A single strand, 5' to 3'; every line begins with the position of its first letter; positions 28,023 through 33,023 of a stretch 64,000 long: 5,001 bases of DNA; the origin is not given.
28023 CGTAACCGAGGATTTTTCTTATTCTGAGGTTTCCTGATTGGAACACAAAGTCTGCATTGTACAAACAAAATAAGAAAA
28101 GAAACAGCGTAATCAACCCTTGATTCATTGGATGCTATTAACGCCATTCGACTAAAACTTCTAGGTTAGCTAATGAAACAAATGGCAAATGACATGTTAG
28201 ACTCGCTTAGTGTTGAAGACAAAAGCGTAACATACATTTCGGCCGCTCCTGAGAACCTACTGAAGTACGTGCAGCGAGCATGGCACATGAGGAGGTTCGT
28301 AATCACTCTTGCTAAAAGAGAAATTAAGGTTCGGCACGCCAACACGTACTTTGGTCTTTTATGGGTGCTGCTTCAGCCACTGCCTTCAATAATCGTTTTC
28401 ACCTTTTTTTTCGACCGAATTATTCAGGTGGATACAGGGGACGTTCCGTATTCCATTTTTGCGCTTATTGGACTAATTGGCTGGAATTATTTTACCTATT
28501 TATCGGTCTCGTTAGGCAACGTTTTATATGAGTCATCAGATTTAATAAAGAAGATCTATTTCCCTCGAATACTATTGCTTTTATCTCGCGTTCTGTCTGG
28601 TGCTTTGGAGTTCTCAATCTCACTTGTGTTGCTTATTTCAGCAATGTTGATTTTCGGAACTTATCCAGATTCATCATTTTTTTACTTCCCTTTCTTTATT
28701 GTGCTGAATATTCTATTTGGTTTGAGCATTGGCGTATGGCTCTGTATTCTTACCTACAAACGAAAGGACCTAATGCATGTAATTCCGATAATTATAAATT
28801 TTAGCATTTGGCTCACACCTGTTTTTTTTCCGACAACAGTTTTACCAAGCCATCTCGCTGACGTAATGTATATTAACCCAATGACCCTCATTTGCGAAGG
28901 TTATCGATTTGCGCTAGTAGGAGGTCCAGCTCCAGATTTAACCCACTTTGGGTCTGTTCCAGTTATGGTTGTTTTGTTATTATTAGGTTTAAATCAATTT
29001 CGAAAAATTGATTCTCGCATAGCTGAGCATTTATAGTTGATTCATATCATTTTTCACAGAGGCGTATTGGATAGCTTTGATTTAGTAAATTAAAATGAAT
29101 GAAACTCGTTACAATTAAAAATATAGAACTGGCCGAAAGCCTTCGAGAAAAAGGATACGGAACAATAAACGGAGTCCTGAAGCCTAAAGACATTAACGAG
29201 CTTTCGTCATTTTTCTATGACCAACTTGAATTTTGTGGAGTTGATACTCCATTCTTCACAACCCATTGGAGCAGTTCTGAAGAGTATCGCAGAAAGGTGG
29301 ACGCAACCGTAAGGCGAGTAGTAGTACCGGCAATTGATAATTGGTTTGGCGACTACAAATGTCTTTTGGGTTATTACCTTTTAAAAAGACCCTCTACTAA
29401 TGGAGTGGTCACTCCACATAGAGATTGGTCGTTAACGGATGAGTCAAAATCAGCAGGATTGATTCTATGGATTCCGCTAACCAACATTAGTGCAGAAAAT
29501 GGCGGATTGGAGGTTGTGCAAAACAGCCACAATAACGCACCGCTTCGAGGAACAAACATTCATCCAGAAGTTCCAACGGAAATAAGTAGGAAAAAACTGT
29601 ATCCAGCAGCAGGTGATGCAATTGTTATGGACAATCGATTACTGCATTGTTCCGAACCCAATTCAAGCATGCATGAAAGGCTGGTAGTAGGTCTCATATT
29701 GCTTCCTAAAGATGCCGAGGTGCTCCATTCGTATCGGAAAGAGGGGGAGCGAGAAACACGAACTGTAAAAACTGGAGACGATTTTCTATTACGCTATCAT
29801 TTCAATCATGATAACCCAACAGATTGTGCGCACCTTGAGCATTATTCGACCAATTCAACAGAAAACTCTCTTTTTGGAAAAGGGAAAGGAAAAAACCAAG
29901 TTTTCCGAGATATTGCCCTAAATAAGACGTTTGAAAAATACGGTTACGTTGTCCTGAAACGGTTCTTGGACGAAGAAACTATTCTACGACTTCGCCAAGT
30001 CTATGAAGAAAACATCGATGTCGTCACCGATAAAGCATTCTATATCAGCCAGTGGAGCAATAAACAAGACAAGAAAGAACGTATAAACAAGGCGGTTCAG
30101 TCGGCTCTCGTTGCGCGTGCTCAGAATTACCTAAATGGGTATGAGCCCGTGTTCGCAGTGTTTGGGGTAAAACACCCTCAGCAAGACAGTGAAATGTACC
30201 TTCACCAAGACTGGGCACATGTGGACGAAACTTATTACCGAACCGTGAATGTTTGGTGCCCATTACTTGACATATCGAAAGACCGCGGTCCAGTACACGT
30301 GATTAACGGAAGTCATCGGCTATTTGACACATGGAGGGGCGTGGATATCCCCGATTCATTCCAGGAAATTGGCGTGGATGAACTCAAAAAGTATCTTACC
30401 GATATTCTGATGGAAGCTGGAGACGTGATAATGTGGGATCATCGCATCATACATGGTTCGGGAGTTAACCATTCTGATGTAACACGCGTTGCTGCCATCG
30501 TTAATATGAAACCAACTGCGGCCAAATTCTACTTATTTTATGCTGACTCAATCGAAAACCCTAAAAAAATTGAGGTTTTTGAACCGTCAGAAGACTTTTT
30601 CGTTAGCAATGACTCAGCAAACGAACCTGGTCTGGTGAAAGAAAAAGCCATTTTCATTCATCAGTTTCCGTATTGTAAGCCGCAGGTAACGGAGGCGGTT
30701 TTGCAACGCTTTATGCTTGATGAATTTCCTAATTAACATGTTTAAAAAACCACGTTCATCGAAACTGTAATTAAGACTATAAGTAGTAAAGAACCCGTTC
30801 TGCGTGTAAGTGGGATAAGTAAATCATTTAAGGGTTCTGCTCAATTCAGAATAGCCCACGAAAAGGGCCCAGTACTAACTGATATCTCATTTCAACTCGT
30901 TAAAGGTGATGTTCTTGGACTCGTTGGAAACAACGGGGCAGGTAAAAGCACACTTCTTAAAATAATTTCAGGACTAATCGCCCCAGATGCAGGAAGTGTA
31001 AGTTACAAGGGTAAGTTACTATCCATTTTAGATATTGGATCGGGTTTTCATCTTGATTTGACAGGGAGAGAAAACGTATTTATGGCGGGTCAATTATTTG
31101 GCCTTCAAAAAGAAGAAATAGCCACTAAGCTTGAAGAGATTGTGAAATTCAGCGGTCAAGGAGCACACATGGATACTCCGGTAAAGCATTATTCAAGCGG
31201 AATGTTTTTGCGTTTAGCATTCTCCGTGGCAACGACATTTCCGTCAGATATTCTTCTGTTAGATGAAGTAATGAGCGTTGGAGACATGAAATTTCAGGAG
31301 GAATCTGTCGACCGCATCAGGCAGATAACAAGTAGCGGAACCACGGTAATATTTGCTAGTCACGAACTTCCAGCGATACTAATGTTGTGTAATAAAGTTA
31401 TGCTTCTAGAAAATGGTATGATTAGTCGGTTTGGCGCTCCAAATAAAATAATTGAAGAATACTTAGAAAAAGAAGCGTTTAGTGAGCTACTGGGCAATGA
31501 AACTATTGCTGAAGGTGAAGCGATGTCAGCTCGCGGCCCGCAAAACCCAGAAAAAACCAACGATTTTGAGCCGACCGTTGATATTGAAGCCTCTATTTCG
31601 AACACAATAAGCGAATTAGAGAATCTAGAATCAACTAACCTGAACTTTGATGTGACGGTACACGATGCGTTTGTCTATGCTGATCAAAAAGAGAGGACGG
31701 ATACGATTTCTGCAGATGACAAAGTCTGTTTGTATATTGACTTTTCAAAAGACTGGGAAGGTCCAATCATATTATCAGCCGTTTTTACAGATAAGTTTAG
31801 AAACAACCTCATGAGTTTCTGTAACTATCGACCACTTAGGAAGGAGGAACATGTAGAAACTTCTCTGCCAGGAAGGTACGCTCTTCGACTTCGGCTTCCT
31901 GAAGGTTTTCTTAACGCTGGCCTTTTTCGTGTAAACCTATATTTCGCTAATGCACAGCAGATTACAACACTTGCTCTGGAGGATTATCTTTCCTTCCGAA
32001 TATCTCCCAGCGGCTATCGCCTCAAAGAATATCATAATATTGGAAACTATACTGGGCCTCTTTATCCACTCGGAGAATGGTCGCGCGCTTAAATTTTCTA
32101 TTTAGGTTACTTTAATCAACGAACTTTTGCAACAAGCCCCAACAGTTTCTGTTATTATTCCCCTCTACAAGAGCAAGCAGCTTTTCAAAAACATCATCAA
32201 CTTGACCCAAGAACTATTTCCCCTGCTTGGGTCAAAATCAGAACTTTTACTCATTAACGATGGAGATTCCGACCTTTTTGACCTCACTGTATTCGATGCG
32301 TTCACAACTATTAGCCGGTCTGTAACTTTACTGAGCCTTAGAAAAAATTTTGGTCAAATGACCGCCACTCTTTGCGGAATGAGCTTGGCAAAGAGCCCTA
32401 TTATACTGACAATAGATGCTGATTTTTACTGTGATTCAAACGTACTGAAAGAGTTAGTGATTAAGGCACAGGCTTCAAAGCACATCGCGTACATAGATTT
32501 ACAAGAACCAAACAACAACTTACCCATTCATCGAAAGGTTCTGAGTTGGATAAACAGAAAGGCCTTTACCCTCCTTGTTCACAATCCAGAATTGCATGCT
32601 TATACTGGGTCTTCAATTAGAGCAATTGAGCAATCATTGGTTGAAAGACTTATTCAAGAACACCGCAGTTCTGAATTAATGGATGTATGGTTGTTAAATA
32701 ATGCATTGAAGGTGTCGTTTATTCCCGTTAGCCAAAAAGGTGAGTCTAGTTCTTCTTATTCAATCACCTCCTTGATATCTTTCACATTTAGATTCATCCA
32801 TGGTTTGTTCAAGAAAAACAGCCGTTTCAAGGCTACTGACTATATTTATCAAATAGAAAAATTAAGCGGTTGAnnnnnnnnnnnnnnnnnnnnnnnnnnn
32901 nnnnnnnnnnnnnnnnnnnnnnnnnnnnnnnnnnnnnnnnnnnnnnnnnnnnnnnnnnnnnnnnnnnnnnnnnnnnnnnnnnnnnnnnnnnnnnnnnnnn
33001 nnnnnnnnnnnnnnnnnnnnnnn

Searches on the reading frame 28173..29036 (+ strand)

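Call 25: search_protein_families(library=pfam, proteins=[window:28173-29036:+], max_evalue=0.001)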
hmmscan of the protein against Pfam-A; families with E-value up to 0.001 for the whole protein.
window:28173-29036:+ (287 aa): 1 family
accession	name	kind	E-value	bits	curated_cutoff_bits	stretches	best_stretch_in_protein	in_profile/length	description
PF01061.29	ABC2_membrane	-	8e-17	61.9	26.9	1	43-247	3-209/211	ABC-2 type transporter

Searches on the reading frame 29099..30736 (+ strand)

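Call 25: search_protein_families(library=pfam, proteins=[window:29099-30736:+], max_evalue=0.001)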
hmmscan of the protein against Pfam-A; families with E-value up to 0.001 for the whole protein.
window:29099-30736:+ (545 aa): 1 family
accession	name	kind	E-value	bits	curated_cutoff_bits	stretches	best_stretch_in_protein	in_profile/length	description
PF05721.19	PhyH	-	3.7e-37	129.1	22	2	278-464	1-212/213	Phytanoyl-CoA dioxygenase (PhyH)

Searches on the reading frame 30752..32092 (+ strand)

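Call 79: search_protein_families(library=ncbifam, proteins=[window:30752-32092:+], max_evalue=0.001)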
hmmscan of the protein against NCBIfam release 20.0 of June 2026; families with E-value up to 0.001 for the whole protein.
window:30752-32092:+ (446 aa): 179 families (the best 25 are shown)
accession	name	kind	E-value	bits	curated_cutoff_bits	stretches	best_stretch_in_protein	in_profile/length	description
NF050108.1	galactan_ABC_ATP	equivalog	1.4e-46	158.7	400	1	30-239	28-242/244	galactan export ABC transporter ATP-binding subunit Wzt/RfbE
NF010065.0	PRK13545.1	equivalog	2.8e-45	155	538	1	42-238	40-235/549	teichoic acids export protein ATP-binding subunit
NF010066.0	PRK13546.1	equivalog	5.6e-45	153.8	320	1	41-238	39-235/264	teichoic acids export ABC transporter ATP-binding subunit TagH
TIGR01188.1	drrA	subfamily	5.7e-32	111.2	312.45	1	41-246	8-214/302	daunorubicin resistance ABC transporter, ATP-binding protein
NF010059.0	PRK13536.1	equivalog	2.1e-26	92.5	549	1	35-239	52-267/342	nodulation factor ABC transporter ATP-binding protein NodI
NF010060.0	PRK13537.1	equivalog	4.9e-26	91.3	521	1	39-251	28-250/314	nodulation factor ABC transporter ATP-binding protein NodI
TIGR02769.1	nickel_nikE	equivalog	1.1e-25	90.7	332.55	2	16-94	2-79/265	nickel import ATP-binding protein NikE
TIGR01288.1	nodI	equivalog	4.9e-25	88.2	424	1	41-240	19-229/303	nodulation factor ABC transporter ATP-binding protein NodI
TIGR04521.1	ECF_ATPase_2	equivalog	3.1e-24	85.5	330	2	107-237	104-236/279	energy-coupling factor transporter ATPase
NF010068.0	PRK13548.1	equivalog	4.3e-24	85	261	2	33-91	12-70/261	heme ABC transporter ATP-binding protein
TIGR03740.1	galliderm_ABC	subfamily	8.9e-24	84.4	309.75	1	36-226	10-204/223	lantibiotic protection ABC transporter ATP-binding subunit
NF010156.0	PRK13635.1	equivalog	6.9e-23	81.2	392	1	31-236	12-230/279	energy-coupling factor ABC transporter ATP-binding protein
TIGR04520.1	ECF_ATPase_1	equivalog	1.8e-22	80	315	2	31-87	7-63/269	energy-coupling factor transporter ATPase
NF043075.1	MMSYN1_0197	equivalog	2.1e-22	79.5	550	1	37-257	13-243/341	spermidine/putrescine ABC transporter ATP-binding protein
TIGR01166.1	cbiO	subfamily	2.3e-22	79.4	211.8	2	39-90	5-56/190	cobalt ABC transporter, ATP-binding protein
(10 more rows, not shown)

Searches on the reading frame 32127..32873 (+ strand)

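Call 6: search_protein_families(library=pfam, proteins=[window:32127-32873:+], max_evalue=0.01)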
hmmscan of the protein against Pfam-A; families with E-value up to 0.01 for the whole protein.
window:32127-32873:+ (248 aa): 2 families
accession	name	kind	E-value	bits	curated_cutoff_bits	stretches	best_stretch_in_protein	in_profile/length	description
PF00535.33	Glycos_transf_2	-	1.6e-12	48.1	23.3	1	8-131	1-121/168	Glycosyl transferase family 2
PF10111.15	Glyco_tranf_2_2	-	4.1e-05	23.7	27.3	1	8-115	1-107/276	Glycosyltransferase like family 2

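Call 7: search_protein_families(library=ncbifam, proteins=[window:32127-32873:+], max_evalue=0.001)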
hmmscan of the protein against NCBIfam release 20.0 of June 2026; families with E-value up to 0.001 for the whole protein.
window:32127-32873:+ (248 aa): 7 families
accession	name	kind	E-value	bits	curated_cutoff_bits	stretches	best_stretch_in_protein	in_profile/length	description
NF007986.1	PRK10714.1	equivalog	2e-16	59.9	529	1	5-228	6-227/316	undecaprenyl-phosphate 4-deoxy-4-formamido-L-arabinose transferase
NF047588.1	GlcsyltransPgfSStrep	equivalog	4.3e-10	39.3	500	1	7-116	3-112/308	glycosyltransferase PgfS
TIGR03937.1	PgaC_IcaA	equivalog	8.6e-09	34.8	422.3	1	2-119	42-155/407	poly-beta-1,6-N-acetyl-D-glucosamine synthase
NF007482.0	PRK10073.1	equivalog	3.4e-06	26.3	423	1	1-116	2-112/334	glycosyltransferase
TIGR03111.1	glyc2_xrt_Gpos1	hypoth_equivalog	1.2e-05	24.3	363.95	1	3-122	47-164/439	TIGR03111 family XrtG-associated glycosyltransferase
TIGR04242.1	nodulat_NodC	equivalog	5.3e-05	22.4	550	1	2-117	45-159/395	chitooligosaccharide synthase NodC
NF041875.1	EPS_EpsD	equivalog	0.00063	19.2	370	0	7-120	1-111/325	exopolysaccharide biosynthesis glycosyltransferase EpsD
